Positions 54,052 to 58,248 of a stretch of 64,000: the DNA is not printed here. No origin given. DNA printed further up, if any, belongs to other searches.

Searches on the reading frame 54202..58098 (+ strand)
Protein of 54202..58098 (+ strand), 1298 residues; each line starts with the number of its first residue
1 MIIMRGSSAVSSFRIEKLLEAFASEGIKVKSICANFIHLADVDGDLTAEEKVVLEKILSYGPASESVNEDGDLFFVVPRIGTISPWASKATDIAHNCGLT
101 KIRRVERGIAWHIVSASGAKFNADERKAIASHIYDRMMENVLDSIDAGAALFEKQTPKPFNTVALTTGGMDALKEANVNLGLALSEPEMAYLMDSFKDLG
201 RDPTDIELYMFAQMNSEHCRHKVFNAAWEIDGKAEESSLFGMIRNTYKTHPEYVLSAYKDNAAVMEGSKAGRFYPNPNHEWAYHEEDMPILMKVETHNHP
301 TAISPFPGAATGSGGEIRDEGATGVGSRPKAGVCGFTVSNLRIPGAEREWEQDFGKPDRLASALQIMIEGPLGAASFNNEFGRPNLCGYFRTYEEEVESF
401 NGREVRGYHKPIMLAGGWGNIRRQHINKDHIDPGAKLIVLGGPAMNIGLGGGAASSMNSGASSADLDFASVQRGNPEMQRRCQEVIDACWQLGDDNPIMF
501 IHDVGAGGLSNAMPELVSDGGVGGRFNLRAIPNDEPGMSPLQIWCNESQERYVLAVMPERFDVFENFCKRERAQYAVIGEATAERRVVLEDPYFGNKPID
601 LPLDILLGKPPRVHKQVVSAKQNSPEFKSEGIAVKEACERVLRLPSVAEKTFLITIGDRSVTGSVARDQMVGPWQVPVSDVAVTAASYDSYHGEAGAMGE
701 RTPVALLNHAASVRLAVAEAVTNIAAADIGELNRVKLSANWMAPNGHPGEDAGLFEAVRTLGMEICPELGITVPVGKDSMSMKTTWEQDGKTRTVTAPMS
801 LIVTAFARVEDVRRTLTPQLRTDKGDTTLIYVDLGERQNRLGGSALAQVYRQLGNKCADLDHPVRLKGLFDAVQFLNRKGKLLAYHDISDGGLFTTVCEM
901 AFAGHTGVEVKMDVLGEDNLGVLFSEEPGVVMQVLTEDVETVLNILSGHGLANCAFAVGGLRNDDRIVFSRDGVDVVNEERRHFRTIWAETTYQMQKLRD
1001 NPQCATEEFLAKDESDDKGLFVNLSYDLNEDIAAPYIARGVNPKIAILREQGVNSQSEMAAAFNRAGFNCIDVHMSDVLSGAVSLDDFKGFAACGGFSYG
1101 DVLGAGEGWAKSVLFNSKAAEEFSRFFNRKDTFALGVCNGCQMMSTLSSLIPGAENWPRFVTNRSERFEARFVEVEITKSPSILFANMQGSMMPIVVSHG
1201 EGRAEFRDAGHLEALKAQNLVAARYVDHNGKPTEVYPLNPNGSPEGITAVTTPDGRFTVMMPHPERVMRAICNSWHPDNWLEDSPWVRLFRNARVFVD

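Call 83: find_encoding_contigs(protein=window:54202-58098:+, flank=8000, max_places=10)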
Protein window:54202-58098:+ (1298 aa): 22 contigs read that carry it; 10 places shown.
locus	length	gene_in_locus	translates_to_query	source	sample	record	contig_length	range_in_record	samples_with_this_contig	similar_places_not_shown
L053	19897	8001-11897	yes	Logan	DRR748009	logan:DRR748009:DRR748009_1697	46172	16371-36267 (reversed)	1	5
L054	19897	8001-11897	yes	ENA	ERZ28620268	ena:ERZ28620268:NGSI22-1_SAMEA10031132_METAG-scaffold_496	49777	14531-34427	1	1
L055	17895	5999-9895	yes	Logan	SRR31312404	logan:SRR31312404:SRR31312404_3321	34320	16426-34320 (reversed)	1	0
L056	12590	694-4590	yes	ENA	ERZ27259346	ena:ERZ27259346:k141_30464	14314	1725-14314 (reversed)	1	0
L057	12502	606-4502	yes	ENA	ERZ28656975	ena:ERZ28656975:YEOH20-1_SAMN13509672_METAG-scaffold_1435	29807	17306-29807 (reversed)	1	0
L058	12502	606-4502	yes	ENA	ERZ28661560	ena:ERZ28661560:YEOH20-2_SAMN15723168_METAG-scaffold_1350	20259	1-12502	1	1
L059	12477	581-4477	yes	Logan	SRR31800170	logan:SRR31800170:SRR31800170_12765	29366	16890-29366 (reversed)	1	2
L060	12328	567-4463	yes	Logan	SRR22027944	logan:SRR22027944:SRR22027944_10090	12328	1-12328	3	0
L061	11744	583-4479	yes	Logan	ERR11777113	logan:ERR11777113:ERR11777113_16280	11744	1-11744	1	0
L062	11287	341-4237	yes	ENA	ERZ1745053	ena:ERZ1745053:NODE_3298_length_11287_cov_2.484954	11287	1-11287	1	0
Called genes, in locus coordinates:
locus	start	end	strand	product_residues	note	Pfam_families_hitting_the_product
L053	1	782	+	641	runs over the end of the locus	PF12844:HTH_19 (weak), PF13413:HTH_25, PF13464:RodZ_C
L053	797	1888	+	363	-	PF04551:GcpE, PF26540:GcpE_C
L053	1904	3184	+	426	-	PF01409:tRNA-synt_2d (faint), PF13393:tRNA-synt_His, PF00152:tRNA-synt_2 (faint), PF00587:tRNA-synt_2b, PF03129:HGTP_anticodon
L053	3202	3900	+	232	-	PF09976:TPR_21, PF07719:TPR_2 (faint), PF13424:TPR_12 (faint), PF13181:TPR_8 (faint), PF13432:TPR_16 (faint)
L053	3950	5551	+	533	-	PF01011:PQQ (faint), PF12894:ANAPC4_WD40 (faint), PF25171:Beta-prop_WDR36-Utp21_1st (faint), PF13570:Beta-prop_ACSF4, PF25293:Beta-prop_EMC1_N (weak), PF13360:PQQ_2, PF13570:Beta-prop_ACSF4 (weak)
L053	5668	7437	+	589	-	PF00350:Dynamin_N (faint), PF01926:MMR_HSR1, PF02421:FeoB_N, PF03193:RsgA_GTPase (faint), PF00009:GTP_EFTU, PF01926:MMR_HSR1, PF02421:FeoB_N, PF14714:KH_dom-like, +2 more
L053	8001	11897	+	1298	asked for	PF18076:FGAR-AT_N, PF18072:FGAR-AT_linker, PF02769:AIRS_C, PF22689:FGAR-AT_PurM_N-like, PF02769:AIRS_C, PF13507:GATase_5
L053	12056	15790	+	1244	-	PF12128:DUF3584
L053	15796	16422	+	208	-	PF21980:MksE (weak)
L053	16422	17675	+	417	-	-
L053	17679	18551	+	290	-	PF23947:DUF7281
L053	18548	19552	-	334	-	PF00579:tRNA-synt_1b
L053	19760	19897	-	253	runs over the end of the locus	PF09339:HTH_IclR, PF12802:MarR_2 (weak), PF13412:HTH_24 (weak), PF01614:IclR_C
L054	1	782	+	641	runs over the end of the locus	PF12844:HTH_19 (weak), PF13413:HTH_25, PF13464:RodZ_C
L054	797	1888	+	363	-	PF04551:GcpE, PF26540:GcpE_C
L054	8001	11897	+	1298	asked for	PF18076:FGAR-AT_N, PF18072:FGAR-AT_linker, PF02769:AIRS_C, PF22689:FGAR-AT_PurM_N-like, PF02769:AIRS_C, PF13507:GATase_5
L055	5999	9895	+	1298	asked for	PF18076:FGAR-AT_N, PF18072:FGAR-AT_linker, PF02769:AIRS_C, PF22689:FGAR-AT_PurM_N-like, PF02769:AIRS_C, PF13507:GATase_5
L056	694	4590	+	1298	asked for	PF18076:FGAR-AT_N, PF18072:FGAR-AT_linker, PF02769:AIRS_C, PF22689:FGAR-AT_PurM_N-like, PF02769:AIRS_C, PF13507:GATase_5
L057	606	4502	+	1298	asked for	PF18076:FGAR-AT_N, PF18072:FGAR-AT_linker, PF02769:AIRS_C, PF22689:FGAR-AT_PurM_N-like, PF02769:AIRS_C, PF13507:GATase_5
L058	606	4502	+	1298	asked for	PF18076:FGAR-AT_N, PF18072:FGAR-AT_linker, PF02769:AIRS_C, PF22689:FGAR-AT_PurM_N-like, PF02769:AIRS_C, PF13507:GATase_5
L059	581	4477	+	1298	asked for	PF18076:FGAR-AT_N, PF18072:FGAR-AT_linker, PF02769:AIRS_C, PF22689:FGAR-AT_PurM_N-like, PF02769:AIRS_C, PF13507:GATase_5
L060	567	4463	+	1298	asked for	PF18076:FGAR-AT_N, PF18072:FGAR-AT_linker, PF02769:AIRS_C, PF22689:FGAR-AT_PurM_N-like, PF02769:AIRS_C, PF13507:GATase_5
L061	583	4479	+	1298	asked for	PF18076:FGAR-AT_N, PF18072:FGAR-AT_linker, PF02769:AIRS_C, PF22689:FGAR-AT_PurM_N-like, PF02769:AIRS_C, PF13507:GATase_5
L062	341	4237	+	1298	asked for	PF18076:FGAR-AT_N, PF18072:FGAR-AT_linker, PF02769:AIRS_C, PF22689:FGAR-AT_PurM_N-like, PF02769:AIRS_C, PF13507:GATase_5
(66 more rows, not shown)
